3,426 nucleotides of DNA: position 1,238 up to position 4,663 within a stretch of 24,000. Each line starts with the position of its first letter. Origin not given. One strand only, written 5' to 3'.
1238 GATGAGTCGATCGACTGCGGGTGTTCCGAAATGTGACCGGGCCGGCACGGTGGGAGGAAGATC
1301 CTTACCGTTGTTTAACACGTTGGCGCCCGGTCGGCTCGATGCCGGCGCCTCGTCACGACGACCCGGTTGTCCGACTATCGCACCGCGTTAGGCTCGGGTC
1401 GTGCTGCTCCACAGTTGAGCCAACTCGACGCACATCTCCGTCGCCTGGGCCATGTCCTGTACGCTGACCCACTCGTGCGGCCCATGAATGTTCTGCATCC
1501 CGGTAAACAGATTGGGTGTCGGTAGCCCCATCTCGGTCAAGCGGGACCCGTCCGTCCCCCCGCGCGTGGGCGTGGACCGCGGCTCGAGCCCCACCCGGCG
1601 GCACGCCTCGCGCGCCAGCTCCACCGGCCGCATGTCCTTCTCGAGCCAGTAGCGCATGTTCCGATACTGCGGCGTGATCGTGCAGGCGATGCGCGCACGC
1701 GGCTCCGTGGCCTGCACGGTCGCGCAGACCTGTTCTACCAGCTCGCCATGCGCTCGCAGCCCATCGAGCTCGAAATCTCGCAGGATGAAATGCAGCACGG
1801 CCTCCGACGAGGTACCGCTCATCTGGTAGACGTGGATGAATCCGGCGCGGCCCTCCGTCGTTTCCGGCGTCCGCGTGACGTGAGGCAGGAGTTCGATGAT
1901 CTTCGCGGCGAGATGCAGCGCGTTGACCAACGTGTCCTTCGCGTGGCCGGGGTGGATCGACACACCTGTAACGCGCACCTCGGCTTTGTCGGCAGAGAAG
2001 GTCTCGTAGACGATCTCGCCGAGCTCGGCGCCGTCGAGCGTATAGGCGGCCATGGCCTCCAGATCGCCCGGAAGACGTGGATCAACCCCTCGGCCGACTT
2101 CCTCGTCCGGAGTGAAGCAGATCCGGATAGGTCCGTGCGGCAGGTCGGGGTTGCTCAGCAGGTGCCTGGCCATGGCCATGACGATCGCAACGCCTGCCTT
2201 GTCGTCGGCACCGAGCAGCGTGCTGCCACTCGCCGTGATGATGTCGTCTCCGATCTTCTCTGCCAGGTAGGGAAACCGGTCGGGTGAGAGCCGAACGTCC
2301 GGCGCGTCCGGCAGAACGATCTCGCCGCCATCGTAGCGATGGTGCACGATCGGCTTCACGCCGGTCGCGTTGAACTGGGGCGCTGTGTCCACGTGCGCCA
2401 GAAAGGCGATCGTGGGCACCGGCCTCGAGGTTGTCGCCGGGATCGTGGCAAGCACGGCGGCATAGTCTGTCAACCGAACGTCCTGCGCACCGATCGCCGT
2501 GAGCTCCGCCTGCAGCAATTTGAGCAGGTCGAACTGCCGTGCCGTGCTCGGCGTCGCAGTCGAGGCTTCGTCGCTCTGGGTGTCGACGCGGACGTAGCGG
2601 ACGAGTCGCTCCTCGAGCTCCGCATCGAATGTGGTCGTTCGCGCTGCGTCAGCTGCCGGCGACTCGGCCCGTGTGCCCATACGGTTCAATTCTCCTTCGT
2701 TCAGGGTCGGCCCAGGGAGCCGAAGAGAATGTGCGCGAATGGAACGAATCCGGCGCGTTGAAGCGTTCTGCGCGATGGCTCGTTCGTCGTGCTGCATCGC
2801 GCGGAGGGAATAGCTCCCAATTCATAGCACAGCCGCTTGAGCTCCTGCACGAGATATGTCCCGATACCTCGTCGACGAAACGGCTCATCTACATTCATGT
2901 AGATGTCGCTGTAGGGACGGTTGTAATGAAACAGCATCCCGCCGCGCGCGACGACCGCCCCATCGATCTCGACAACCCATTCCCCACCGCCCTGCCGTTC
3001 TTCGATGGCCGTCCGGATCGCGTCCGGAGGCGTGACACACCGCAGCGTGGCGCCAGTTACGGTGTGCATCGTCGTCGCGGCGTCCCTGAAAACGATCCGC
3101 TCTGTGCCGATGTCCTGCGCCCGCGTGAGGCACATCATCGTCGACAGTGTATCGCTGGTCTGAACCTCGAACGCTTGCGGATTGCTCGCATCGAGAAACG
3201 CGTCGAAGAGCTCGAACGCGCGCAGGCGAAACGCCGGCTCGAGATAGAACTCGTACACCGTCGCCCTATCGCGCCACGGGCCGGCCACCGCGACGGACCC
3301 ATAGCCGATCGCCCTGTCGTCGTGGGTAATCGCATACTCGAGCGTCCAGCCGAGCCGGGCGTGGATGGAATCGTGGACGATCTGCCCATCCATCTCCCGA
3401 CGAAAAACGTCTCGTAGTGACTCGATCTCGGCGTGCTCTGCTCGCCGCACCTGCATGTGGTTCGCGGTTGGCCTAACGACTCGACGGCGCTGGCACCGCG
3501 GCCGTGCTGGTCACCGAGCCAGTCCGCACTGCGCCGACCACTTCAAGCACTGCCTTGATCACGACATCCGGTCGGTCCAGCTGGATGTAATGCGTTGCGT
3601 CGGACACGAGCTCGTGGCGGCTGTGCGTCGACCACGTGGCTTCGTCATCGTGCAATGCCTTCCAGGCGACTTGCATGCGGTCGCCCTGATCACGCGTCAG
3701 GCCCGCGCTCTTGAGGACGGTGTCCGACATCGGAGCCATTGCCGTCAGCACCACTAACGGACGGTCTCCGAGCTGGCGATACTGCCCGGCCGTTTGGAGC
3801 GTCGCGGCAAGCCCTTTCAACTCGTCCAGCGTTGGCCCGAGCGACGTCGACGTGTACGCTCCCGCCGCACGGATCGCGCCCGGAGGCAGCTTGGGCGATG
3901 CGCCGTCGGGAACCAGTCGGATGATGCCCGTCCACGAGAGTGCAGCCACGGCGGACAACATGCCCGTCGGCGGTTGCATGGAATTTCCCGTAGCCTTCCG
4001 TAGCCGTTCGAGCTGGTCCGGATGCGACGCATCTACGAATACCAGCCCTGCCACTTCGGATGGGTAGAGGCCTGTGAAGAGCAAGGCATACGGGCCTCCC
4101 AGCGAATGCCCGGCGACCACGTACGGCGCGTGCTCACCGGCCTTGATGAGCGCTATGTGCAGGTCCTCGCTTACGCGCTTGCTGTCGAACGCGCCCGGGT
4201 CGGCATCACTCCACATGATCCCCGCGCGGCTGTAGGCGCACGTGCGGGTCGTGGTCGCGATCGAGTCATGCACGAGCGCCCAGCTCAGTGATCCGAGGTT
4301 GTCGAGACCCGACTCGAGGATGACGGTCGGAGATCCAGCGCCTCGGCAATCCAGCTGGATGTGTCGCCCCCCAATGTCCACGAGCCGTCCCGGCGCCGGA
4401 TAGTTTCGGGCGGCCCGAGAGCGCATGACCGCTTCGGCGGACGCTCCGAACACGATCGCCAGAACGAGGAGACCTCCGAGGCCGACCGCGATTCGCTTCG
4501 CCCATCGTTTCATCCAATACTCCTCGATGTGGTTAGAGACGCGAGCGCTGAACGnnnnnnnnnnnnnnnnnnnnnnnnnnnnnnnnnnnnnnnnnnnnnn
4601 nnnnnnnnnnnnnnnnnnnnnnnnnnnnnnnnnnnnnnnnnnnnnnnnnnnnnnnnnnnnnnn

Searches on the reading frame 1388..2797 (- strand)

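Call 7: search_protein_families(library=pfam, proteins=[window:1388-2797:-], max_evalue=0.01)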
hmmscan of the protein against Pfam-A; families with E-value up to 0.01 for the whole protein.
window:1388-2797:- (469 aa): 4 families
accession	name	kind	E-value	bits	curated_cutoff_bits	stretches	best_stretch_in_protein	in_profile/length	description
PF01546.33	Peptidase_M20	-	1.2e-18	68.2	24.6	1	197-460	34-204/206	Peptidase family M20/M25/M40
PF07687.19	M20_dimer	-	2.7e-09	37.3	21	1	265-348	2-89/107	Peptidase dimerisation domain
PF05343.19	Peptidase_M42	-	3e-06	27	23.2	0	198-260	134-194/292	M42 glutamyl aminopeptidase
PF04389.22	Peptidase_M28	-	0.0018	18.4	21.3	1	115-235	2-69/193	Peptidase family M28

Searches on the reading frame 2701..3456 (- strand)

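Call 7: search_protein_families(library=pfam, proteins=[window:2701-3456:-], max_evalue=0.01)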
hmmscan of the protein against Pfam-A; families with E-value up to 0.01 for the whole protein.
window:2701-3456:- (251 aa): 7 families
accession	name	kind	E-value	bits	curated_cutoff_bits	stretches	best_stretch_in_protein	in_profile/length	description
PF00583.31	Acetyltransf_1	-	4.4e-14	53.2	20.7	1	150-237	26-116/116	Acetyltransferase (GNAT) family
PF13508.13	Acetyltransf_7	-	3.9e-08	34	27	1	160-238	6-83/84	Acetyltransferase (GNAT) domain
PF08445.16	FR47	-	3.8e-07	30.4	22.1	1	187-237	27-77/86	FR47-like protein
PF13302.13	Acetyltransf_3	-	1.3e-06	29.6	25.4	1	147-238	37-138/138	Acetyltransferase (GNAT) domain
PF18015.7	Acetyltransf_19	-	0.0013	19.4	23.8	1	41-125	34-112/113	Acetyltransferase (GNAT) domain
PF13480.13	Acetyltransf_6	-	0.0055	17.3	22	0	140-214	52-128/143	Acetyltransferase (GNAT) domain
PF13673.13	Acetyltransf_10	-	0.0066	16.9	23.6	0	187-238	57-108/128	Acetyltransferase (GNAT) domain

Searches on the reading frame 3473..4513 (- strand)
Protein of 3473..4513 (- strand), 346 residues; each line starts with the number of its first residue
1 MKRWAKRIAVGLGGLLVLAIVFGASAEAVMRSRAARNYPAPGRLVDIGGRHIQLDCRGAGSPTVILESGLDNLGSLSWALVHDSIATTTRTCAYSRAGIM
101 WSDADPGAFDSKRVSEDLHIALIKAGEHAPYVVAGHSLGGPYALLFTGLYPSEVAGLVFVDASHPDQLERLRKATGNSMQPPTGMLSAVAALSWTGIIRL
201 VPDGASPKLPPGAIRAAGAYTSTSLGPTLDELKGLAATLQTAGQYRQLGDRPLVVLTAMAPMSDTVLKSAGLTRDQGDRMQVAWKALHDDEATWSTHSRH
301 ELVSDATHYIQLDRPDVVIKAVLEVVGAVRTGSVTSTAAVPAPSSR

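Call 7: search_protein_families(library=pfam, proteins=[window:3473-4513:-], max_evalue=0.01)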
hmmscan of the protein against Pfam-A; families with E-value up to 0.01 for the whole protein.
window:3473-4513:- (346 aa): 5 families
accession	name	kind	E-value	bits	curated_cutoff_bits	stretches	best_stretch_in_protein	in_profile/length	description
PF00561.26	Abhydrolase_1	-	2e-08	34.7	25.8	1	64-169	3-110/245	alpha/beta hydrolase fold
PF12697.13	Abhydrolase_6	-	5.7e-07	30.9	26.3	1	75-320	11-216/217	Alpha/beta hydrolase family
PF12146.15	Hydrolase_4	-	0.00068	19.4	27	1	123-160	70-107/239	Serine aminopeptidase, S33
PF00975.26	Thioesterase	-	0.0053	17.4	26.4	0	121-170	58-109/226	Thioesterase domain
PF12695.13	Abhydrolase_5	-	0.0072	16.6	27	0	127-168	54-96/164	Alpha/beta hydrolase family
